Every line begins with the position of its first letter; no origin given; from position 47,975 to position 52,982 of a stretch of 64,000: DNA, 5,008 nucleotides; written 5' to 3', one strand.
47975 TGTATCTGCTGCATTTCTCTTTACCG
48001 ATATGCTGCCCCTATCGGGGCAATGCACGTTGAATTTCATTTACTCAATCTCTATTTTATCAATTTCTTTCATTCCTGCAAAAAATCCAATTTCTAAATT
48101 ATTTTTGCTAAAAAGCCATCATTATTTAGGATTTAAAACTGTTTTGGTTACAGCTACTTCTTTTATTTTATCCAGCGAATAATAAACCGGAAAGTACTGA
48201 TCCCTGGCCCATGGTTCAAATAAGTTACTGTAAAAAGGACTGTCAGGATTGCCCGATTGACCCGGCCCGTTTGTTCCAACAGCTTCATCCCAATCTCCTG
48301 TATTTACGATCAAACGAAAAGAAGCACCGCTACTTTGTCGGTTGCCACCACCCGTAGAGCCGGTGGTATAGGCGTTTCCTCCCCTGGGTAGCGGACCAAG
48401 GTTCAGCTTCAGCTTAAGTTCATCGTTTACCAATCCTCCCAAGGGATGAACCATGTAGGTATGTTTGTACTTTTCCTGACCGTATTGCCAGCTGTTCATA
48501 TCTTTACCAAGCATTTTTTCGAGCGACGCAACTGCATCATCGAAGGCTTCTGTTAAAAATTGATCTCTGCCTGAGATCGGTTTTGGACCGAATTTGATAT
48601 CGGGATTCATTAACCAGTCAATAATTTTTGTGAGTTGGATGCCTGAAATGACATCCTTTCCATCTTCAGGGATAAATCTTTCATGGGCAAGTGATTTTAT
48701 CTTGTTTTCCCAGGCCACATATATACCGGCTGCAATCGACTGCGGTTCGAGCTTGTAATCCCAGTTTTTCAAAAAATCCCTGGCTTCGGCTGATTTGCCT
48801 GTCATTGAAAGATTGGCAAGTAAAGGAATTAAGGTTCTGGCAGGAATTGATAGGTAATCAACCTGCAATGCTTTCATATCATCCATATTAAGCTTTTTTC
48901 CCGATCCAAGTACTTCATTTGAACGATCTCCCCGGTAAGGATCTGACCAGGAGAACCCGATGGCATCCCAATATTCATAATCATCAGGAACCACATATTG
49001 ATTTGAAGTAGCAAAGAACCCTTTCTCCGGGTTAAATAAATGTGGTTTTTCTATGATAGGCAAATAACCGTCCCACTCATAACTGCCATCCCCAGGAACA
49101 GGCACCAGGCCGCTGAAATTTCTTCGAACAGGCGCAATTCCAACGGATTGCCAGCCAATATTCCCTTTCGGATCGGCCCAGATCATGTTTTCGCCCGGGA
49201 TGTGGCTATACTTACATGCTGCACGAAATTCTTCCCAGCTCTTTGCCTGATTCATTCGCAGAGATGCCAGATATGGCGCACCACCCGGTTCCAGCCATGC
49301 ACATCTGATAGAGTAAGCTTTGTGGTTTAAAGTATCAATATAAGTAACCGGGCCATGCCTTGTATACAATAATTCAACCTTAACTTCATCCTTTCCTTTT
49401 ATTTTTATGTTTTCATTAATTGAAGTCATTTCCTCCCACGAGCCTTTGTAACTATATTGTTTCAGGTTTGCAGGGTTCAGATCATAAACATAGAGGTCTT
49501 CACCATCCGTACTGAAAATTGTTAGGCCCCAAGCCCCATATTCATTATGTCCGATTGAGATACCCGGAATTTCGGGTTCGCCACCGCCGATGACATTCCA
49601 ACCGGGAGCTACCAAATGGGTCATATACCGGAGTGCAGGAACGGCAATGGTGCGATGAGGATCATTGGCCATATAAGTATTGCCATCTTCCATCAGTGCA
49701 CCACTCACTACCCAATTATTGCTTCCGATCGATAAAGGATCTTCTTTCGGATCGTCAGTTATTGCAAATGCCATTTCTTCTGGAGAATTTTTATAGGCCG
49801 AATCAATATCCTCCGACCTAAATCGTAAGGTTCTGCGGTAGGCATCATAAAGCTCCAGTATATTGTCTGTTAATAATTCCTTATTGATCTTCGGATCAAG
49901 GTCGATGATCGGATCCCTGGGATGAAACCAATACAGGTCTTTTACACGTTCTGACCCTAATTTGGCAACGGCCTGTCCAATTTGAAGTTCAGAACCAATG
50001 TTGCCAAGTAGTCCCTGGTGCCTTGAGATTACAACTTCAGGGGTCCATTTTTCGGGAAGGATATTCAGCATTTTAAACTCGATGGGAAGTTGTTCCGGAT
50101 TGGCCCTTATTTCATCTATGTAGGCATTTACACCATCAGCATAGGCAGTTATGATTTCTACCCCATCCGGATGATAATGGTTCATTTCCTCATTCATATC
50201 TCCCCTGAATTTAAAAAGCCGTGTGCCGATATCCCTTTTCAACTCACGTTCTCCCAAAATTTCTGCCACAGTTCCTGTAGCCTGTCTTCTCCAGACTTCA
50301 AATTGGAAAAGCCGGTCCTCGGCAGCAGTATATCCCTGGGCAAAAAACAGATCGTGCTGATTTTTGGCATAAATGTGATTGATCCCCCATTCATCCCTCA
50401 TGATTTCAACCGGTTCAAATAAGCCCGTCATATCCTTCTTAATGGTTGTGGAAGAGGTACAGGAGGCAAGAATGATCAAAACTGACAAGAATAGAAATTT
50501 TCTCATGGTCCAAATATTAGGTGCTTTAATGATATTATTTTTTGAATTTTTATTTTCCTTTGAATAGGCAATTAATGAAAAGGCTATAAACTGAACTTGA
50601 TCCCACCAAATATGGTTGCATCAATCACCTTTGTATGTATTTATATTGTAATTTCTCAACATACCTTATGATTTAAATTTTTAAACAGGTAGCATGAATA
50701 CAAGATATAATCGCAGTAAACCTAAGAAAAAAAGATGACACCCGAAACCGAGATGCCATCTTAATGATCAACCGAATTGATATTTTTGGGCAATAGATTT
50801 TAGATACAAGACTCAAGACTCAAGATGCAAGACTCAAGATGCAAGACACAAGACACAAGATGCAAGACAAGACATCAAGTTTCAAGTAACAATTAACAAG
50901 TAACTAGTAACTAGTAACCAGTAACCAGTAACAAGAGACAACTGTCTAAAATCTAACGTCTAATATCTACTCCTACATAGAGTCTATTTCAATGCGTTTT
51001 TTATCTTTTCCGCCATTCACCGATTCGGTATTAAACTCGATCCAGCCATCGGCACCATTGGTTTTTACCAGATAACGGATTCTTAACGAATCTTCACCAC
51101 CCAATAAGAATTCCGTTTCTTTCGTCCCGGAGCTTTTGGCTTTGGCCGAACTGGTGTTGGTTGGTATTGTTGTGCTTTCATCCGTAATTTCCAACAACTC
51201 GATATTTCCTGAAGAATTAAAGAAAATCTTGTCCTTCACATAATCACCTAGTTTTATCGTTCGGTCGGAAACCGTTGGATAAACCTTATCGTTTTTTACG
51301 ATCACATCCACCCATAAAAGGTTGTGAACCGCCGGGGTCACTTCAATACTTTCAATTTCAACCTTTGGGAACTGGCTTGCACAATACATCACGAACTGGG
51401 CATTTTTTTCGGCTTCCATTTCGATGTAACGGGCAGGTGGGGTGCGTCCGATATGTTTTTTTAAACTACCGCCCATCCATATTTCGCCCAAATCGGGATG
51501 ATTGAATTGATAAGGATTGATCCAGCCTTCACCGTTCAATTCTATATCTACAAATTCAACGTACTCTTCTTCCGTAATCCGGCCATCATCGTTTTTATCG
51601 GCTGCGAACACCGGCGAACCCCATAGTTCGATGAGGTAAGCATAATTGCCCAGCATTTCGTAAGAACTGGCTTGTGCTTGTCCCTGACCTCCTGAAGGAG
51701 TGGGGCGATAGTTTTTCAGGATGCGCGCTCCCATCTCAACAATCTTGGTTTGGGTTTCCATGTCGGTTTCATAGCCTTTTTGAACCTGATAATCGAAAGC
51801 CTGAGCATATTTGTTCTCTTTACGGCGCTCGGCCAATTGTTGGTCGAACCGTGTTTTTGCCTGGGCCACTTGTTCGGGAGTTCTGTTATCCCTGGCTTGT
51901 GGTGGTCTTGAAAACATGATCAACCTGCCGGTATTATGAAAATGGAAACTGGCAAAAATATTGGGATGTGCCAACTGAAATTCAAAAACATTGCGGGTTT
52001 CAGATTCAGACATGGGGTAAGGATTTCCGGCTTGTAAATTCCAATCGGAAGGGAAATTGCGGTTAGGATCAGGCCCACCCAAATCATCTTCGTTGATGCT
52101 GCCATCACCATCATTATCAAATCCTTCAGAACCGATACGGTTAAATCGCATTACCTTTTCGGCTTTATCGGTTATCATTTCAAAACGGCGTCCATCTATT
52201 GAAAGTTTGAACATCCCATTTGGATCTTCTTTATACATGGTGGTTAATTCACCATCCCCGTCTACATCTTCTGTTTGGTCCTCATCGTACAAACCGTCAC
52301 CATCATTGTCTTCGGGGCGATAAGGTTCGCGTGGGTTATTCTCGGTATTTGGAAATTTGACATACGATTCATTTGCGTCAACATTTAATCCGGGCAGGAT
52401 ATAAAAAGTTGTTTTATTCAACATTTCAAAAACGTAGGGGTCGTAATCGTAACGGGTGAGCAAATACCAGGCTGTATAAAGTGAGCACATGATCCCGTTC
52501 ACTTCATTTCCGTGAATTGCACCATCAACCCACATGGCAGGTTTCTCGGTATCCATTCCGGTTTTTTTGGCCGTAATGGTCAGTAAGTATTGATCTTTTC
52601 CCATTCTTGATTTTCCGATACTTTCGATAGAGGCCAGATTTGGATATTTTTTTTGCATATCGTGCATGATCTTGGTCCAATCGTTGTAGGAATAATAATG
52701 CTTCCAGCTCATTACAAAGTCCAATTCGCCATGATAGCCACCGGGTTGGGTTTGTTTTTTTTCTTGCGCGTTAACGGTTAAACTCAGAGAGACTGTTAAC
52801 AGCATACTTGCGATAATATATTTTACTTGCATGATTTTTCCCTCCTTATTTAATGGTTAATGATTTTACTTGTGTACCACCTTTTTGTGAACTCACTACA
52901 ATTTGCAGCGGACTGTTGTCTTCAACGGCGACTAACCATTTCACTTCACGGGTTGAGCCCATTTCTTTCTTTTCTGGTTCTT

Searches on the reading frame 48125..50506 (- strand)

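Call 82: search_protein_families(library=pfam, proteins=[window:48125-50506:-], max_evalue=0.00001)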
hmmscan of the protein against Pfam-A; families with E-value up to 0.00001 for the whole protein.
window:48125-50506:- (794 aa): 1 family
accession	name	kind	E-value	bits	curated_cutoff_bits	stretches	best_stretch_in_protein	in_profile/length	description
PF01804.23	Penicil_amidase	-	5.6e-197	657.3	21.3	1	32-782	1-674/675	Penicillin amidase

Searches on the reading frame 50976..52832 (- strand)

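Call 82: search_protein_families(library=pfam, proteins=[window:50976-52832:-], max_evalue=0.00001)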
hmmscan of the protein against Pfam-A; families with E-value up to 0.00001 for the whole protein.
window:50976-52832:- (619 aa): 1 family
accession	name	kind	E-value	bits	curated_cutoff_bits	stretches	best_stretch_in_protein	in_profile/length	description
PF00246.29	Peptidase_M14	-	1.6e-33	117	21.6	2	54-152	3-101/286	Zinc carboxypeptidase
